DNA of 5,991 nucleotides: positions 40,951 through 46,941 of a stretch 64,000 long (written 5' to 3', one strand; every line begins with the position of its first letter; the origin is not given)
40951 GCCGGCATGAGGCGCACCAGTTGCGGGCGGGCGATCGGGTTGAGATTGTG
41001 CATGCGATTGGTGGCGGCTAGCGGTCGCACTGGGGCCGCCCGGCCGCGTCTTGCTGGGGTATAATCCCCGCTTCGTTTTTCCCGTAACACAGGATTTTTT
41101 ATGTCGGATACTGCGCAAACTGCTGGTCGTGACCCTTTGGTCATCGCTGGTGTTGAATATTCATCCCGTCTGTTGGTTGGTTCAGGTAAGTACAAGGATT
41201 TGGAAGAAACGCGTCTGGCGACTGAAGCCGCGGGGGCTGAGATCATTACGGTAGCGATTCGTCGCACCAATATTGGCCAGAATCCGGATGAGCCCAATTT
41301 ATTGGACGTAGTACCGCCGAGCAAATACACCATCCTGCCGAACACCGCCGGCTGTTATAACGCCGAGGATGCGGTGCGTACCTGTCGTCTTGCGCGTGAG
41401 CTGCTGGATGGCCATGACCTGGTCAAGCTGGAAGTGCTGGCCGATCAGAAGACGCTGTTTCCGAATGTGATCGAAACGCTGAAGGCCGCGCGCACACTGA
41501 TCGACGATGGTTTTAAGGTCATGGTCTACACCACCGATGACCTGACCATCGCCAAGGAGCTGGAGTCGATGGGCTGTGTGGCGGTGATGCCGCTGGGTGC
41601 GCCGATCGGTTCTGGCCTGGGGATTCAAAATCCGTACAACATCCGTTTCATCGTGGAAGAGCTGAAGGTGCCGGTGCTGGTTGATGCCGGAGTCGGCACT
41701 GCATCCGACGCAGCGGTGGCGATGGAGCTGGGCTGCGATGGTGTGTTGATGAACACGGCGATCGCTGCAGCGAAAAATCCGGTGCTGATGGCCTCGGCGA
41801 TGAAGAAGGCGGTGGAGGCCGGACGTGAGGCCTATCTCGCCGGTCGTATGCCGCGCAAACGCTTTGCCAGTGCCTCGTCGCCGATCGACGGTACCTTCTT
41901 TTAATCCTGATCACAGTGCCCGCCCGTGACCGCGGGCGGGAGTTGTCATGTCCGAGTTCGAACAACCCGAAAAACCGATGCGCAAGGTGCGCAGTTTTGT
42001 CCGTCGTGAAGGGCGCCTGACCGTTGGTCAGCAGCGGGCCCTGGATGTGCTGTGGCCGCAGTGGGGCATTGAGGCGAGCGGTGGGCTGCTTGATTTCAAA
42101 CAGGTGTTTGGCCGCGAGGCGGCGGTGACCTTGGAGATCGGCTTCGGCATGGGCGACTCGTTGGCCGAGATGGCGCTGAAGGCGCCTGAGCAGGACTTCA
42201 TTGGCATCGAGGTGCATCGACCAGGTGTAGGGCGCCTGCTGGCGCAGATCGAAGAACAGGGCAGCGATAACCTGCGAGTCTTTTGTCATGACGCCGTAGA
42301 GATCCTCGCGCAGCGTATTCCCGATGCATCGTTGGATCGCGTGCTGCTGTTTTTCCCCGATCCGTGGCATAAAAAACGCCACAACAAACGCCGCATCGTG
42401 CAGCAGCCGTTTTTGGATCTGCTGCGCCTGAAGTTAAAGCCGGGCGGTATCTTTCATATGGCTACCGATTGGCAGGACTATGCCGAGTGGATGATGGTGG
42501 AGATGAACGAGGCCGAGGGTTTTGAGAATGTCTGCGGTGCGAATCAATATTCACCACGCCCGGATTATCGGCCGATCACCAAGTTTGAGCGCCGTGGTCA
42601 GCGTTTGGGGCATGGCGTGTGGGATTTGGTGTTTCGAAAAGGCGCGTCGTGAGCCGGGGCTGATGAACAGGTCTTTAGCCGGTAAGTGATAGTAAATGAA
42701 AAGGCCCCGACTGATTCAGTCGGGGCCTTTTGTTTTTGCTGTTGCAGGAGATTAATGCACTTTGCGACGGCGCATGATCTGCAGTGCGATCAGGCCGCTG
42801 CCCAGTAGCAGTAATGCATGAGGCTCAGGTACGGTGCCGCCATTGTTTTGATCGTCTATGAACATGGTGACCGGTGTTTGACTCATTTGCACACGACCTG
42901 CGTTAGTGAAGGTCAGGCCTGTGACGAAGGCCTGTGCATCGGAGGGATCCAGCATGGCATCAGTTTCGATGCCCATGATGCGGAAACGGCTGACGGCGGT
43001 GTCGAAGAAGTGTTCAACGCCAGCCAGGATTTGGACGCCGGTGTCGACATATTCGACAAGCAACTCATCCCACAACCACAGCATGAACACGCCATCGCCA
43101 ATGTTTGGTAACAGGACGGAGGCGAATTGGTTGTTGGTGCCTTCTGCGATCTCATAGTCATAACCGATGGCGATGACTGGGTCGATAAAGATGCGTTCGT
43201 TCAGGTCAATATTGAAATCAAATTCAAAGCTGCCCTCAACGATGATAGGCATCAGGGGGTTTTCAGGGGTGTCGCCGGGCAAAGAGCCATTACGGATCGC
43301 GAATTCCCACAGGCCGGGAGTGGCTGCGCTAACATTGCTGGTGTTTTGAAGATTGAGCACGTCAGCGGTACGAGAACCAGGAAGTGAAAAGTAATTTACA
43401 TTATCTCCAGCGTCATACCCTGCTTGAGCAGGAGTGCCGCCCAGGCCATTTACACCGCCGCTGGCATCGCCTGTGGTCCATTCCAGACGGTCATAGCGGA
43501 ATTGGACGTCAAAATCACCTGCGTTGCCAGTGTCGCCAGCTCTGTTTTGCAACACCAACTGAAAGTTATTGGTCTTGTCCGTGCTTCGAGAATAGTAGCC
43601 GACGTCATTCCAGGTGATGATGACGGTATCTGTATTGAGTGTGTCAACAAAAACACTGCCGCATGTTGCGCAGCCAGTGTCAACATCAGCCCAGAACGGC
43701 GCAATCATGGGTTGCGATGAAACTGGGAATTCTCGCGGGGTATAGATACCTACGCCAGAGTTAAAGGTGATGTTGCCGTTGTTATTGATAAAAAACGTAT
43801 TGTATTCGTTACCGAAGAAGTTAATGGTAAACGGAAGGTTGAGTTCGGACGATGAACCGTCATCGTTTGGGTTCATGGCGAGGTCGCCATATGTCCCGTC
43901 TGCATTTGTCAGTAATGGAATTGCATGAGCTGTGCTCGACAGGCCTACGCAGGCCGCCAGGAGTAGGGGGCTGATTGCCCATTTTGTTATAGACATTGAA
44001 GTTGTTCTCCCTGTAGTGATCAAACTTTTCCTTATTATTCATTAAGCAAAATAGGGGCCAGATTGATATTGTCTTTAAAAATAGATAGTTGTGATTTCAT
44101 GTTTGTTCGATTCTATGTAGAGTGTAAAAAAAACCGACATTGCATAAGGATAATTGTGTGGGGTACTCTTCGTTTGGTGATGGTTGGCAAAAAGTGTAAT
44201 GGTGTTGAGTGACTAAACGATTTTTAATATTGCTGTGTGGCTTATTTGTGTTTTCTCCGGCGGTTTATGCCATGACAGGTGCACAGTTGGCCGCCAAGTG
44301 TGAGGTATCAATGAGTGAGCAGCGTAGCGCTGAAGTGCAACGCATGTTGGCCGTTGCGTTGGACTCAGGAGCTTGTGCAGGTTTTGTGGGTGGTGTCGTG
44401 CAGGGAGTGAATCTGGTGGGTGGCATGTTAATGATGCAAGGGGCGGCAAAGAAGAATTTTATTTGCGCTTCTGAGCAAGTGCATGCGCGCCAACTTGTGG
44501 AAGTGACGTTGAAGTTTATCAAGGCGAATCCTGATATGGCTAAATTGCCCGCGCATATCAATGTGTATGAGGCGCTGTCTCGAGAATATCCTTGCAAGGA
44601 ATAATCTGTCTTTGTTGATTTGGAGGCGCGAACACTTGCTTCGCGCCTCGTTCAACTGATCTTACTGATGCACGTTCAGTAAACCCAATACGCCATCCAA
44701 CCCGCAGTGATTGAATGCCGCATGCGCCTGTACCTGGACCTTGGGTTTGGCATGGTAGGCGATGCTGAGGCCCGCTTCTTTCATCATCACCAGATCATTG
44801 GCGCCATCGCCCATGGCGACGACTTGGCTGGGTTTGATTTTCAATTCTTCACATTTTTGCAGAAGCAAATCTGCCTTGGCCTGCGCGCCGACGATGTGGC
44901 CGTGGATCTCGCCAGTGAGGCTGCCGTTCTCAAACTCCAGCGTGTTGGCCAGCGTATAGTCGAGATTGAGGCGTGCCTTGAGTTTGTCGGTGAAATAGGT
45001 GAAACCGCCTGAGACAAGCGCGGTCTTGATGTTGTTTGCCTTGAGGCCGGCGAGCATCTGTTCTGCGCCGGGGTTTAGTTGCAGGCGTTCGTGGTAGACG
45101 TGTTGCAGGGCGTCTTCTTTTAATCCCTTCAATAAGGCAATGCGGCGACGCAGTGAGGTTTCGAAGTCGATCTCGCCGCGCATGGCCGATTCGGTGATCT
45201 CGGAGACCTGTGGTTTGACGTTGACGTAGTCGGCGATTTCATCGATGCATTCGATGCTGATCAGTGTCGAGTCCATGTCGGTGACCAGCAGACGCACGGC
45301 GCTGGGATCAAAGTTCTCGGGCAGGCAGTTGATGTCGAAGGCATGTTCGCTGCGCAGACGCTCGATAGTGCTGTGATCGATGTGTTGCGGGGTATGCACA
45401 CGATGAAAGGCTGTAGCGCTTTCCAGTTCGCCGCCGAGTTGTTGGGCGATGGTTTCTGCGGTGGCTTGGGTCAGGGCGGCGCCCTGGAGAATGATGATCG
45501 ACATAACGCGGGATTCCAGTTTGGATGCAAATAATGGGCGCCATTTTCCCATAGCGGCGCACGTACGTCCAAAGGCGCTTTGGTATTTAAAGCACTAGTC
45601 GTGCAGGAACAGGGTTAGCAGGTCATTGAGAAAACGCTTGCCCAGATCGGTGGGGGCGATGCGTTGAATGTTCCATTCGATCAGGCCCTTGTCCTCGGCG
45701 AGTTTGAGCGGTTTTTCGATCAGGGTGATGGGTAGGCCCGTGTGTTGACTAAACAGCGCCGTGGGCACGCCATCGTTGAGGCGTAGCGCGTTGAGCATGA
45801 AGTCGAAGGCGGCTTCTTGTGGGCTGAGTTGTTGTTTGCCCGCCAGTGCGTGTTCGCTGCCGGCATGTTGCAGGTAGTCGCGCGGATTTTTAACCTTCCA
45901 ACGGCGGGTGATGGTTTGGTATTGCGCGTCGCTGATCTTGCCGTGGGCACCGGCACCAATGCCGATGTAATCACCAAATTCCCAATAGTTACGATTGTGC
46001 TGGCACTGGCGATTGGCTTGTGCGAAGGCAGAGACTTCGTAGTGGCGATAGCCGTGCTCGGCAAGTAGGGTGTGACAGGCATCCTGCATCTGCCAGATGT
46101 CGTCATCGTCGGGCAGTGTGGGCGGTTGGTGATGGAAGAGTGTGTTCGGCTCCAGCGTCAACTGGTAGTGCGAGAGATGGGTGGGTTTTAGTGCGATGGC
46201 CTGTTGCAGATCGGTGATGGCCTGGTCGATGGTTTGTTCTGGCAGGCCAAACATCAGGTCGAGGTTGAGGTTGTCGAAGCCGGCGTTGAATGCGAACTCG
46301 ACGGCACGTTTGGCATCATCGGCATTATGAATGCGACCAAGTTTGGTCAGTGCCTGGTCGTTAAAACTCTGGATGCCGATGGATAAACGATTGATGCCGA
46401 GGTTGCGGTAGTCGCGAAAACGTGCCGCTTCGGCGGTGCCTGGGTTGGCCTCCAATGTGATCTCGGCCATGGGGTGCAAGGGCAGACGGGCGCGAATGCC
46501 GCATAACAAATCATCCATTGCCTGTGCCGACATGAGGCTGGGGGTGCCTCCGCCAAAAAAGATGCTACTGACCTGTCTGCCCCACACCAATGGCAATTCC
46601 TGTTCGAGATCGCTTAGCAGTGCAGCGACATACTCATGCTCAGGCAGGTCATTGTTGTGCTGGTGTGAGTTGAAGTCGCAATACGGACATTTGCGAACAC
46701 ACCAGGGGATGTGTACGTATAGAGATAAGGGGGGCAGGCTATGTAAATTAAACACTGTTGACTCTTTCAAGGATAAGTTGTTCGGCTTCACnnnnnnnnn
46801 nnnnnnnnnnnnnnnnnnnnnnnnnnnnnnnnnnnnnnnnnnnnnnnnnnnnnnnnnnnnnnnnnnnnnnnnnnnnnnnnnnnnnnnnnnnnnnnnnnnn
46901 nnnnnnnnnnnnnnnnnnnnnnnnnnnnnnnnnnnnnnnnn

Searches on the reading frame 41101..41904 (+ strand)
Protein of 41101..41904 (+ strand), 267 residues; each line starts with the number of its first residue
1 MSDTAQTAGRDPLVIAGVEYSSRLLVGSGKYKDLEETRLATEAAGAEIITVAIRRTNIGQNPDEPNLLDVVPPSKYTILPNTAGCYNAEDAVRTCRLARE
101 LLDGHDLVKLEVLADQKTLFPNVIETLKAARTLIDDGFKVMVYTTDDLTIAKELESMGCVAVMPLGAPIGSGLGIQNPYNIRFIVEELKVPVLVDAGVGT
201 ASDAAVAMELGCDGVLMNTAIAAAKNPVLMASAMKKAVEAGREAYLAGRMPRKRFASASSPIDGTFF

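Call 17: search_protein_families(library=pfam, proteins=[window:41101-41904:+], max_evalue=0.0001)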
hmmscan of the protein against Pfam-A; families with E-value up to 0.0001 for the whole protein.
window:41101-41904:+ (267 aa): 2 families
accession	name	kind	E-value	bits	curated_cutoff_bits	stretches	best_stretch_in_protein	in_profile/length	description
PF05690.20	ThiG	-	3.9e-112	374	23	1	15-261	2-247/247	Thiazole biosynthesis protein ThiG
PF00977.27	His_biosynth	-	1.8e-05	24.7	23.6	1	179-236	63-118/228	Histidine biosynthesis protein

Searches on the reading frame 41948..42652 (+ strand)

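Call 17: search_protein_families(library=pfam, proteins=[window:41948-42652:+], max_evalue=0.0001)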
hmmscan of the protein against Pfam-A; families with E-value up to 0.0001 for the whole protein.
window:41948-42652:+ (234 aa): 2 families
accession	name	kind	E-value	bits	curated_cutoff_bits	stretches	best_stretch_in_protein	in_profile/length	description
PF02390.23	Methyltransf_4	-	3.2e-60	203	24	1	58-227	2-173/173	Putative methyltransferase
PF13649.12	Methyltransf_25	-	8.7e-05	23.6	27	0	62-151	2-86/97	Methyltransferase domain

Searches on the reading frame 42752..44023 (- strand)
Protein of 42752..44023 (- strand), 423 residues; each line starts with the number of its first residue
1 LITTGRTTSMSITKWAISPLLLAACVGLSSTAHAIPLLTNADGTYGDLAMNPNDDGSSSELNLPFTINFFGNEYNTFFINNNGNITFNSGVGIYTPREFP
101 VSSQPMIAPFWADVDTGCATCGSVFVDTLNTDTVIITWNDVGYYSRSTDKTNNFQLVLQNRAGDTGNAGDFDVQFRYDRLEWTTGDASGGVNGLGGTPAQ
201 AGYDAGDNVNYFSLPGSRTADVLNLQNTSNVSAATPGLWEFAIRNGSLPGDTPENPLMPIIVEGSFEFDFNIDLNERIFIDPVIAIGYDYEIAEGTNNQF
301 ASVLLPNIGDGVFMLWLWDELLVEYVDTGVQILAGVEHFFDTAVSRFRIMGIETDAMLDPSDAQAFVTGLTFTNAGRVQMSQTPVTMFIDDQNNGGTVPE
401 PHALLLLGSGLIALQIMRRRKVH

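Call 17: search_protein_families(library=pfam, proteins=[window:42752-44023:-], max_evalue=0.0001)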
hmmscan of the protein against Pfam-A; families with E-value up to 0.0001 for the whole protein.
window:42752-44023:- (423 aa): 2 families
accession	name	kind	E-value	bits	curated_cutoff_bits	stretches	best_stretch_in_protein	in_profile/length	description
PF06119.19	NIDO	-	1.7e-40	139.4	25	1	76-244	2-185/186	Nidogen-like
PF07589.16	PEP-CTERM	-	3e-05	24.4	20.7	1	397-421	1-24/24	PEP-CTERM motif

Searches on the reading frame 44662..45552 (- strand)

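Call 17: search_protein_families(library=pfam, proteins=[window:44662-45552:-], max_evalue=0.0001)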
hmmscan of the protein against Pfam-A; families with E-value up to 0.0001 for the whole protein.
window:44662-45552:- (296 aa): 4 families
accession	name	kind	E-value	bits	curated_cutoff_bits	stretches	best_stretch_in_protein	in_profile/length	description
PF00702.32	Hydrolase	-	1e-23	85.2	26.4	1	87-261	2-191/191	haloacid dehalogenase-like hydrolase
PF12710.13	HAD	-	6.5e-20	72.8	27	1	90-258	2-189/189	haloacid dehalogenase-like hydrolase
PF08282.18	Hydrolase_3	-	3.9e-11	43.6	20.9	1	226-288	188-251/255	haloacid dehalogenase-like hydrolase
PF13419.12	HAD_2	-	5e-07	30.4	23.8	0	92-196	4-117/178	Haloacid dehalogenase-like hydrolase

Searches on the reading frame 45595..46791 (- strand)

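Call 17: search_protein_families(library=pfam, proteins=[window:45595-46791:-], max_evalue=0.0001)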
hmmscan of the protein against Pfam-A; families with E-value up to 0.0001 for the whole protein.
window:45595-46791:- (398 aa): 2 families
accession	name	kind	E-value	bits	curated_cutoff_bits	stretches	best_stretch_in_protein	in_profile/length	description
PF04055.27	Radical_SAM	-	4.1e-24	86.1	29.5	1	25-192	1-160/166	Radical SAM superfamily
PF06969.22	HemN_C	-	4.8e-11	43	24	1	322-386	1-66/67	HemN C-terminal domain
